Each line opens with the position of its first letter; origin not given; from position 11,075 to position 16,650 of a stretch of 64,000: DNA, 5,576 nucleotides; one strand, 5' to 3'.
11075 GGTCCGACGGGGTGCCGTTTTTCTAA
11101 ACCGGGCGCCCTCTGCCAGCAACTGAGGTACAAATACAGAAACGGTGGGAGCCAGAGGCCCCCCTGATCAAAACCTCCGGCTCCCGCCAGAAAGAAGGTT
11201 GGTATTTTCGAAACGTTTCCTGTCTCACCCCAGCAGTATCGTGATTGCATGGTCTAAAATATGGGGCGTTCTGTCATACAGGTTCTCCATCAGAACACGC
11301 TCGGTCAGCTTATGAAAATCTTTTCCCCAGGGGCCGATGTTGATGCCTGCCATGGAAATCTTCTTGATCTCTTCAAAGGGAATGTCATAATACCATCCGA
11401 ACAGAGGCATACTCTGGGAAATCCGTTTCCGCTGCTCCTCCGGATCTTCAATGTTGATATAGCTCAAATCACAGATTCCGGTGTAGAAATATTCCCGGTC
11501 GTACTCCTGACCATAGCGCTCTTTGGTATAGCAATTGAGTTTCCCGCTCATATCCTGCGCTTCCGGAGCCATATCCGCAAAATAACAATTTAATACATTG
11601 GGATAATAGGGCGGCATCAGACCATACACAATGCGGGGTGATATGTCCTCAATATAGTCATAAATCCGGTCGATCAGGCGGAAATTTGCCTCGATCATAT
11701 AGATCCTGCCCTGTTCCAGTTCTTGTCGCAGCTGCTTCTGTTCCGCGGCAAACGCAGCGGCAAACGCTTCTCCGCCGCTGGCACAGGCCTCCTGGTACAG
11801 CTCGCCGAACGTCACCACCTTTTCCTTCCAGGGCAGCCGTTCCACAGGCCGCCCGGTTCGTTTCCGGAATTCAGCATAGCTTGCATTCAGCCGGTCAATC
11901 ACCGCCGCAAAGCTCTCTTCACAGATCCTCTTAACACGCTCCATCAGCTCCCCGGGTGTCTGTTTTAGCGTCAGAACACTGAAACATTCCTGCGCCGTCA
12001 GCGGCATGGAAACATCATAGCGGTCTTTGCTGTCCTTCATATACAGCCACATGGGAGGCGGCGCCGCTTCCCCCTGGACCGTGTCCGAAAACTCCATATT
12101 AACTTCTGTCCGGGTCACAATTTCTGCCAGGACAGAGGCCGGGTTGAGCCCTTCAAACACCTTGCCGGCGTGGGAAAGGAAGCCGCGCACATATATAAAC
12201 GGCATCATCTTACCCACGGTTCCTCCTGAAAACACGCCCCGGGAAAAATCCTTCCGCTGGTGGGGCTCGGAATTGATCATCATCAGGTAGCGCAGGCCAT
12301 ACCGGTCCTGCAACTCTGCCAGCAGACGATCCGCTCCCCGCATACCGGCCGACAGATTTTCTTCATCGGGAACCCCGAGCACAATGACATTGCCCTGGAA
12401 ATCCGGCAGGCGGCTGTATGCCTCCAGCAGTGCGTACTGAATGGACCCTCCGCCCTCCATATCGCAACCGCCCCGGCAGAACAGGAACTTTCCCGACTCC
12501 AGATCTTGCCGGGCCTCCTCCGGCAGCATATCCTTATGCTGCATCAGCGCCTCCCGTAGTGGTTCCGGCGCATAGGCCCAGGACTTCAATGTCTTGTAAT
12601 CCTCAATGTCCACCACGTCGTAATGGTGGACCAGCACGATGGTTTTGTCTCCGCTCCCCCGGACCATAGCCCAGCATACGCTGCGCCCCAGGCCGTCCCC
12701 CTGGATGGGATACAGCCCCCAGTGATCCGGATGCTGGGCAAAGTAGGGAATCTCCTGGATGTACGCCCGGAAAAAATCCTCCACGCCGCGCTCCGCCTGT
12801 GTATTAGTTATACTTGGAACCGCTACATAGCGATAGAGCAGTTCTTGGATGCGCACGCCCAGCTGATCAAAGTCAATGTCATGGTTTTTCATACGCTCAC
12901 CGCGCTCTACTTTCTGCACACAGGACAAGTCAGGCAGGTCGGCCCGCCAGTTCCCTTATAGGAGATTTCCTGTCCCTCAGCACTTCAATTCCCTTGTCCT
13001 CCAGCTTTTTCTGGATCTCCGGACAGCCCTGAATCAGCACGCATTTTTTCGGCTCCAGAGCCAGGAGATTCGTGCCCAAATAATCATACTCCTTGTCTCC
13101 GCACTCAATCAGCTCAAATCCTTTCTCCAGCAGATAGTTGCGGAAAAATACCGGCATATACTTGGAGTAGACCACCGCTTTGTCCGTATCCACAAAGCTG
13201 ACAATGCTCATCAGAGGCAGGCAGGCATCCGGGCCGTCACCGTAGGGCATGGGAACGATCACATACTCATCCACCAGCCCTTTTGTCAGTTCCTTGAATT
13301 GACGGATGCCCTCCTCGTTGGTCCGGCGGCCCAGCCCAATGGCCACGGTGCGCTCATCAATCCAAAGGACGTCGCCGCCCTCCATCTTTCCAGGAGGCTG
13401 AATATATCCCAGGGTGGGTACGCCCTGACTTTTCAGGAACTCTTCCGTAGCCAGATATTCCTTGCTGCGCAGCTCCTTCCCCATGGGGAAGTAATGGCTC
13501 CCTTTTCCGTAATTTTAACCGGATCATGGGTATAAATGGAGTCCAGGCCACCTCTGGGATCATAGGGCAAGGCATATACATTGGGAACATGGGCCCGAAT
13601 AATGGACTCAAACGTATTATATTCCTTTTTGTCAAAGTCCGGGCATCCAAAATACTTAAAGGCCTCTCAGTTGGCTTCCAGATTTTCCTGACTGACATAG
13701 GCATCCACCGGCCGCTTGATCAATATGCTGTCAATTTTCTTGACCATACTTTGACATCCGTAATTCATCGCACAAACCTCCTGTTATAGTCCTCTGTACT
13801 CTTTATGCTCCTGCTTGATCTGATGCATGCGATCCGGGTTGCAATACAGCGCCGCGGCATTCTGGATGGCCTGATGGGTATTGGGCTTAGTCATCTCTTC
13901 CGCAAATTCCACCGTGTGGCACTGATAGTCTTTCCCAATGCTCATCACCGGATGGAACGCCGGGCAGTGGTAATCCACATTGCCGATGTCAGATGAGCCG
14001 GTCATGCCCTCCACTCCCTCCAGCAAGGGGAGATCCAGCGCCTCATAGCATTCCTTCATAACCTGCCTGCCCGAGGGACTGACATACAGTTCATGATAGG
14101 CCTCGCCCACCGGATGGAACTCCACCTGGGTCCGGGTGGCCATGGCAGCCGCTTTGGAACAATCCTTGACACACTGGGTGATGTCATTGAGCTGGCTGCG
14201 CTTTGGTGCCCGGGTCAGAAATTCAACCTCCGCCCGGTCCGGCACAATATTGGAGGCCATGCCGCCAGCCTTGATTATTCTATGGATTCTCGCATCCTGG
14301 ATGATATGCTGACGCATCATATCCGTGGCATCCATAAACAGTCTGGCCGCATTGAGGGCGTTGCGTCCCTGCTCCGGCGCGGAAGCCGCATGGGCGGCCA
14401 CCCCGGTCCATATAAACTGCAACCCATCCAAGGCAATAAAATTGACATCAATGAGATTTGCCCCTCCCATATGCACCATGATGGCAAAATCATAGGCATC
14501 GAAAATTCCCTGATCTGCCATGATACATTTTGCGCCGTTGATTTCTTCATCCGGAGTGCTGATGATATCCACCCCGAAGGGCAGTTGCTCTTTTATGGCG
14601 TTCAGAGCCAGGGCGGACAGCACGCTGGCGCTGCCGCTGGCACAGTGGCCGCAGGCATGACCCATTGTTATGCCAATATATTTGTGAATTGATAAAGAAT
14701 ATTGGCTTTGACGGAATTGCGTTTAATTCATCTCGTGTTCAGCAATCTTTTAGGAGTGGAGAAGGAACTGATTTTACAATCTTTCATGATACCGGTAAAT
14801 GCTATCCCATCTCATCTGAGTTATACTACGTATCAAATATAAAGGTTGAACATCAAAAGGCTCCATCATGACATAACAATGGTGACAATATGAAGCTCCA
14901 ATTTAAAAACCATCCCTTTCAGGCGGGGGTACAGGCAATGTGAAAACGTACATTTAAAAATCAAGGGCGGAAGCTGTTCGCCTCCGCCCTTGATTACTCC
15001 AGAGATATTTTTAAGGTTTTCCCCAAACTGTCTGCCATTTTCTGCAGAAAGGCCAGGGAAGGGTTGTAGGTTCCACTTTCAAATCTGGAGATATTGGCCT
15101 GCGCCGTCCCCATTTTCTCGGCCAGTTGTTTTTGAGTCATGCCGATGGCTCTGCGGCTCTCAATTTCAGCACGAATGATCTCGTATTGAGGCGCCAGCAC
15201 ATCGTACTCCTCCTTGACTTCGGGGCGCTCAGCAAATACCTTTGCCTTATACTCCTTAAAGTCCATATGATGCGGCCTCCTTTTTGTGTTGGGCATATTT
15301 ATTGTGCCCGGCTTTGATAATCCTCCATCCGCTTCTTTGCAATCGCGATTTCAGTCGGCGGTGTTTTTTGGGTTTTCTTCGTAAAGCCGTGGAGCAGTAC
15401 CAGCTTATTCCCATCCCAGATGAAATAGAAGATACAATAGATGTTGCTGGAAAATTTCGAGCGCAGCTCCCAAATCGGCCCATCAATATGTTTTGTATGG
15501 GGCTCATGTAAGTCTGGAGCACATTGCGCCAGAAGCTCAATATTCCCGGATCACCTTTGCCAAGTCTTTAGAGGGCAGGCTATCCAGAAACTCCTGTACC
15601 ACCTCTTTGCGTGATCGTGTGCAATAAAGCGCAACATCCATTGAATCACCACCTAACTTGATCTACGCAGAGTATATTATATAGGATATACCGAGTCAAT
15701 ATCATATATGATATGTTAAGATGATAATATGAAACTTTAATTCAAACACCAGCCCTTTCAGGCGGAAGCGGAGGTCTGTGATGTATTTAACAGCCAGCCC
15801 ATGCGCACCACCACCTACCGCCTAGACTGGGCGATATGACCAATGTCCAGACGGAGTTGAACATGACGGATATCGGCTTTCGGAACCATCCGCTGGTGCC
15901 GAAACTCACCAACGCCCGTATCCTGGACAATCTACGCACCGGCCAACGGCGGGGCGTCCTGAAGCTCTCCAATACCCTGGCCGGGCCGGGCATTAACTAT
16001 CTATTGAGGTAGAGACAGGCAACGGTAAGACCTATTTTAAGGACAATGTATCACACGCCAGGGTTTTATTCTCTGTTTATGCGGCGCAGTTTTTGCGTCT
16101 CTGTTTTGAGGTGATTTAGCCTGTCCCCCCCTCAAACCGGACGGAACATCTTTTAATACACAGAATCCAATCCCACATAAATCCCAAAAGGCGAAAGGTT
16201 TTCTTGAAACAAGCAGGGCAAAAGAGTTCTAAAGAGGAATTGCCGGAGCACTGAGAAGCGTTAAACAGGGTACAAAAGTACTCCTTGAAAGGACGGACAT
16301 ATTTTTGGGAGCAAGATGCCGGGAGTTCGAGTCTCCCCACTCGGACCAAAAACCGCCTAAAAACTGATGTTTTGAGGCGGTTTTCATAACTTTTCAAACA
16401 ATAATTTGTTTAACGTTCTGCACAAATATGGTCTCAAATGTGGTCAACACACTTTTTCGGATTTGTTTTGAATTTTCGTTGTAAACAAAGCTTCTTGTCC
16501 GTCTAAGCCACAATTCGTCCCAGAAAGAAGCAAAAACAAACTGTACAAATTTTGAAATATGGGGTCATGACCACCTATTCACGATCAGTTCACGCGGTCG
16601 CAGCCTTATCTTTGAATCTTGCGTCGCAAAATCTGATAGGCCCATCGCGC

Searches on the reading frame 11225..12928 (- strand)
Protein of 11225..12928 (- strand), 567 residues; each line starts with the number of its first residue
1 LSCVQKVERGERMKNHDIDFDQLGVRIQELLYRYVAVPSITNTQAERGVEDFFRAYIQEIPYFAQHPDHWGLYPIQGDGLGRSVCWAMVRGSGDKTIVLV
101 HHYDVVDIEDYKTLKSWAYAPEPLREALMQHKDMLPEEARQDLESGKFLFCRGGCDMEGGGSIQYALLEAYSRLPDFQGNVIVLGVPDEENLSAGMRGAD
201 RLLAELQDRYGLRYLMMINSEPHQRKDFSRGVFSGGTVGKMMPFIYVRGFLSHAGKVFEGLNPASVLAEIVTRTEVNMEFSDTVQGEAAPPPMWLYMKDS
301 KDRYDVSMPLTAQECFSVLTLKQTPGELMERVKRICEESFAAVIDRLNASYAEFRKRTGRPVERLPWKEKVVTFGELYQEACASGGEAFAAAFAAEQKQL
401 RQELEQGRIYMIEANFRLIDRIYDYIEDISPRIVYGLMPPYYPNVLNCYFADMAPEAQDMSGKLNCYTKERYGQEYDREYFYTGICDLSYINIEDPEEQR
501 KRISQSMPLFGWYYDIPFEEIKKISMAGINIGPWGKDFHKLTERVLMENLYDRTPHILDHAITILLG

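Call 14: search_protein_families(library=pfam, proteins=[window:11225-12928:-], max_evalue=0.001)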
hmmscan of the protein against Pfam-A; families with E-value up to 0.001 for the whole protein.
window:11225-12928:- (567 aa): 1 family
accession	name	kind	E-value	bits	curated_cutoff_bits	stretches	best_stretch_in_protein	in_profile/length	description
PF01546.33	Peptidase_M20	-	2.8e-09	37.6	24.6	1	127-275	1-113/206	Peptidase family M20/M25/M40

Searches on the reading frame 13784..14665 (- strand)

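Call 13: search_protein_families(library=pfam, proteins=[window:13784-14665:-], max_evalue=0.001)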
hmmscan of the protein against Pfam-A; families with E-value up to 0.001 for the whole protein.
window:13784-14665:- (293 aa): 2 families
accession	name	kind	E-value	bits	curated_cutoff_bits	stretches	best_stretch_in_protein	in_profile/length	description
PF01546.33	Peptidase_M20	-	8.6e-10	39.3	24.6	1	3-252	29-184/206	Peptidase family M20/M25/M40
PF07687.19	M20_dimer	-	2.5e-07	31.1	21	1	86-173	13-102/107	Peptidase dimerisation domain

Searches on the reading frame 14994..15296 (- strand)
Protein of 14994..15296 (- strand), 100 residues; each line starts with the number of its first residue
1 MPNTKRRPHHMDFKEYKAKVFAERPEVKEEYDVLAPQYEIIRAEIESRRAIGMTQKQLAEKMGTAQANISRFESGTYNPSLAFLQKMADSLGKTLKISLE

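Call 14: search_protein_families(library=pfam, proteins=[window:14994-15296:-], max_evalue=0.001)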
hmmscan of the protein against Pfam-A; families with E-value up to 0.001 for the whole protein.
window:14994-15296:- (100 aa): 5 families
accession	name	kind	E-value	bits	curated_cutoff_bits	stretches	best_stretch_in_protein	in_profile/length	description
PF01381.28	HTH_3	-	1.8e-13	50.7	23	1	48-95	5-52/55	Helix-turn-helix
PF13560.12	HTH_31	-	1.6e-07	31.9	27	1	48-92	10-55/64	Helix-turn-helix domain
PF12844.13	HTH_19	-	6.2e-05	23.3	30.2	1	48-92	8-52/64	Helix-turn-helix domain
PF13744.12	HTH_37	-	6.5e-05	23.1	27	1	39-99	18-79/80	Helix-turn-helix domain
PF13443.12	HTH_26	-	0.00016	22.3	22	1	52-92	10-51/63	Cro/C1-type HTH DNA-binding domain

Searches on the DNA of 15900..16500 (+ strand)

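Call 6: search_rna_families(source=window, start=15900, end=16500, threshold=evalue, max_evalue=10, show_alignments=3)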
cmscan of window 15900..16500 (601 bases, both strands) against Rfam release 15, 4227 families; matches with E-value up to 10: 7.
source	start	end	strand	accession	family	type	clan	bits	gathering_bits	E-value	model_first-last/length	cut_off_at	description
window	16423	16485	-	RF01604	plasmodium_snoR28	Gene; snRNA; snoRNA; CD-box;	-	18.9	63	4.3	1-78/78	no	small nucleolar RNA snoR28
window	16344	16391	-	RF03796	mir-5984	Gene; miRNA;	-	16.4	95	3.5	1-74/74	no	mir-5984 microRNA precursor family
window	16348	16446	-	RF02618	SSRC34_2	Gene; sRNA;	-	16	48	7.4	1-125/125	no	Streptococcus sRNA 34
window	16351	16382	-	RF03723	MIR7125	Gene; miRNA;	-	15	100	5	1-107/107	no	MIR7125 microRNA precursor family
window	16108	16140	+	RF01785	blv_FSE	Cis-reg; frameshift_element;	-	14.6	34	6.9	1-27/27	no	ribosomal frameshift site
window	16349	16412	-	RF00811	mir-84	Gene; miRNA;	-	13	60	6.9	1-75/75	no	mir-84 microRNA precursor family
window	16234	16256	+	RF01133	sR3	Gene; snRNA; snoRNA; CD-box;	-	11.2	41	2.8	33-55/55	no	Small nucleolar RNA sR3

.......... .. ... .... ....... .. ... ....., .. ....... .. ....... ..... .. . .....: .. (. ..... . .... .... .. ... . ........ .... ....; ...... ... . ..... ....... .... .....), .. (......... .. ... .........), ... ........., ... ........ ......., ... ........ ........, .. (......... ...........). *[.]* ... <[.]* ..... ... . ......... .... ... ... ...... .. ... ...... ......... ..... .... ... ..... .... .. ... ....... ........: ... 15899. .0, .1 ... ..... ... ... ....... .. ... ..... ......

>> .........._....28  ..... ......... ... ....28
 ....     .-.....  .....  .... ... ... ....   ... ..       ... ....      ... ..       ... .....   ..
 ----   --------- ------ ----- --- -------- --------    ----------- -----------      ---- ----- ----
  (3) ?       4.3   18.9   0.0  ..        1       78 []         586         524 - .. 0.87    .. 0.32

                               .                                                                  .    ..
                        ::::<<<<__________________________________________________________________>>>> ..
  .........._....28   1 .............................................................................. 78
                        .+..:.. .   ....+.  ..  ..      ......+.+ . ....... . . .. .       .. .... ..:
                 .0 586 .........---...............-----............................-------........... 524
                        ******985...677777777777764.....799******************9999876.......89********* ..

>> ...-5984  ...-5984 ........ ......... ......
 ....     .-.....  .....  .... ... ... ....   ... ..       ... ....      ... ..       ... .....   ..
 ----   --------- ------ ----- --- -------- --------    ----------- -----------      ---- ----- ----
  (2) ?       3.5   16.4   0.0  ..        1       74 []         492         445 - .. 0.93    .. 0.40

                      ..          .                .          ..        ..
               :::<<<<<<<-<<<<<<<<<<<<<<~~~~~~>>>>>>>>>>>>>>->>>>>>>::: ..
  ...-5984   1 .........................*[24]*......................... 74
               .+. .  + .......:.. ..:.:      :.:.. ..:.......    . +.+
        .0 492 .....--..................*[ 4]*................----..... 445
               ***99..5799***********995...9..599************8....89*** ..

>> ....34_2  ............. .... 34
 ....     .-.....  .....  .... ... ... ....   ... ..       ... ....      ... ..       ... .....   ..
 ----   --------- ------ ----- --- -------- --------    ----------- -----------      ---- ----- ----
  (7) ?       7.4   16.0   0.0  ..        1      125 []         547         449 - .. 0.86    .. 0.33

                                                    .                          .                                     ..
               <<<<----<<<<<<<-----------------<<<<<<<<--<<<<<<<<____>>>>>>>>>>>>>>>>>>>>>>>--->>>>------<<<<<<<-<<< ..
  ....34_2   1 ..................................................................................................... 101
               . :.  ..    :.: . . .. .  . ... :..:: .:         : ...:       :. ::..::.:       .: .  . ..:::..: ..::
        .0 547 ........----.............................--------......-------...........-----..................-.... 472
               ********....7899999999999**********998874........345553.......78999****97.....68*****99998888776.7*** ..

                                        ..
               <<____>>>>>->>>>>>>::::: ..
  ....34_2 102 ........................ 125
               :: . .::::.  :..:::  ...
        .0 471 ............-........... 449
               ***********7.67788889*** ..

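Call 16: search_dna_similar(query=window:16040-16400:+, collection=phages, mode=distant, max_evalue=0.01)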
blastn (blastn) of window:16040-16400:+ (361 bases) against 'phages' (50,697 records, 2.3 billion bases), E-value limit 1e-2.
Records with a match: 74; places in all: 74; records where one place covers at least 80% of the query: 0.
Best place of each record, by identity: 90-95% 54; 80-90% 20.
By first word of the organism name: Pseudomonas 58; Stenotrophomonas 6; Bacteriophage 4; Faecalibacterium 2; Citrobacter 1; Ralstonia 1; Phage 1; Microbacterium 1.
By host as written in the record: Pseudomonas aeruginosa 30; - 12; Pseudomonas aeruginosa PAO1 8; Stenotrophomonas maltophilia 6; Pseudomonas aeruginosa 147 2; Pseudomonas sp. 2; Pseudomonas aeruginosa ATCC 10145 2; Faecalibacterium prausnitzii 2; and 10 more.
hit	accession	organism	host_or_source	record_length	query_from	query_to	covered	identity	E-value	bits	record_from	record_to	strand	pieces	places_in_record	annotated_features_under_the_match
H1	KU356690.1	Pseudomonas phage ZC03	Pseudomonas aeruginosa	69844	265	315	14%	86.3%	4e-7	62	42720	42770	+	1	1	tRNA-Pro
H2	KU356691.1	Pseudomonas phage ZC08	Pseudomonas aeruginosa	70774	265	315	14%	86.3%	4e-7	62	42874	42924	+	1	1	tRNA-Pro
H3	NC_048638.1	Pseudomonas phage ZC03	Pseudomonas aeruginosa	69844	265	315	14%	86.3%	4e-7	62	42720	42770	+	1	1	tRNA-Pro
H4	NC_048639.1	Pseudomonas phage ZC08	Pseudomonas aeruginosa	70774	265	315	14%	86.3%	4e-7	62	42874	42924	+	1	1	tRNA-Pro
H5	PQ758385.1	Pseudomonas phage 124.01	Pseudomonas aeruginosa 147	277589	265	309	12%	93.3%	3e-9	69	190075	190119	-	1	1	tRNA-Pro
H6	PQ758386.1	Pseudomonas phage 2PS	Pseudomonas aeruginosa 147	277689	265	309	12%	93.3%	3e-9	69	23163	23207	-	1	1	tRNA-Pro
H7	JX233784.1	Pseudomonas phage PA7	Pseudomonas aeruginosa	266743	265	309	12%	93.3%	3e-9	69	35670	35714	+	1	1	none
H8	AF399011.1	Pseudomonas phage phiKZ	-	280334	265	309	12%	93.3%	3e-9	69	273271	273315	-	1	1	tRNA-Pro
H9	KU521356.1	Pseudomonas phage KTN4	Pseudomonas aeruginosa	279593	265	309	12%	93.3%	3e-9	69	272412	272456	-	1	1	none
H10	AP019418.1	Pseudomonas phage PA02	Pseudomonas aeruginosa PAO1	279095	265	309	12%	93.3%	3e-9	69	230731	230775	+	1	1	tRNA-Pro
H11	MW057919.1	Pseudomonas phage vB_PaeM_kmuB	Pseudomonas aeruginosa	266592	265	309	12%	93.3%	3e-9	69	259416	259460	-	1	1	none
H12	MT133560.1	Pseudomonas phage fnug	Pseudomonas aeruginosa PAO1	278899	265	309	12%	93.3%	3e-9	69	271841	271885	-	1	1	tRNA-Pro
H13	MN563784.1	Pseudomonas phage vB_PA32_GUMS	Pseudomonas aeruginosa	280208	265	309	12%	93.3%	3e-9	69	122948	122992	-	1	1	tRNA-Pro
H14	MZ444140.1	Pseudomonas phage PA7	Pseudomonas aeruginosa Y12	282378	265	309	12%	93.3%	3e-9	69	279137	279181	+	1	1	none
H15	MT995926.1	Pseudomonas phage T2P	sewage treatment plant (STP) of a ...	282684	265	309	12%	93.3%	3e-9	69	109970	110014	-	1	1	tRNA-Pro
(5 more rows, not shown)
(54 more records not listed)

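Call 17: search_dna_similar(query=window:16040-16400:+, collection=plasmids, mode=distant, max_evalue=0.01)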
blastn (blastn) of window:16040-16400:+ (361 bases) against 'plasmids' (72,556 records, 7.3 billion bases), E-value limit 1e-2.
Records with a match: 4; places in all: 4; records where one place covers at least 80% of the query: 0.
Best place of each record, by identity: 95-99% 1; 80-90% 3.
By first word of the organism name: Subdoligranulum 1; Legionella 1; Pseudomonas 1; Rhizobium 1.
By predicted mobility (MOB-suite, as given by PLSDB): non-mobilizable 4.
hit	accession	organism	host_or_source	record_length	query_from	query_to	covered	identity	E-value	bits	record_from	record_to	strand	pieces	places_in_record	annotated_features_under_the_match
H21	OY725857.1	Subdoligranulum variabile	-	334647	265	350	24%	82.8%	3e-14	87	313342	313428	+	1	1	none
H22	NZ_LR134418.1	Legionella adelaidensis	environmental,Cooling tower water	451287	265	309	12%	86.7%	5e-5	55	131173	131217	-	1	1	none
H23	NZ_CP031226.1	Pseudomonas amygdali pv. lachrymans str. M301315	-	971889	265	309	12%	84.4%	2e-3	51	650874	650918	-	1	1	none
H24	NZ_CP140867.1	Rhizobium leguminosarum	Trifolium pratense,whole organism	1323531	281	309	8%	96.6%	8e-3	49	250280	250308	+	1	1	record has no annotation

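Call 19: get_annotated_region(hit=H21, flank=6000)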
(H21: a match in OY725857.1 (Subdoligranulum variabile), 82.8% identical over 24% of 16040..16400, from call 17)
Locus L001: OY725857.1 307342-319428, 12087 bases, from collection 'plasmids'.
description: Subdoligranulum variabile strain Subdoligranulum variabile TSDC17.2-1.1 genome assembly, plasmid: 23
organism: Subdoligranulum variabile (NCBI taxid 214851)
taxonomy: Bacteria; Bacillota; Clostridia; Eubacteriales; Oscillospiraceae; Subdoligranulum; Subdoligranulum variabile
host: -; source: -; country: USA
typing (MOB-suite, as given by PLSDB): non-mobilizable
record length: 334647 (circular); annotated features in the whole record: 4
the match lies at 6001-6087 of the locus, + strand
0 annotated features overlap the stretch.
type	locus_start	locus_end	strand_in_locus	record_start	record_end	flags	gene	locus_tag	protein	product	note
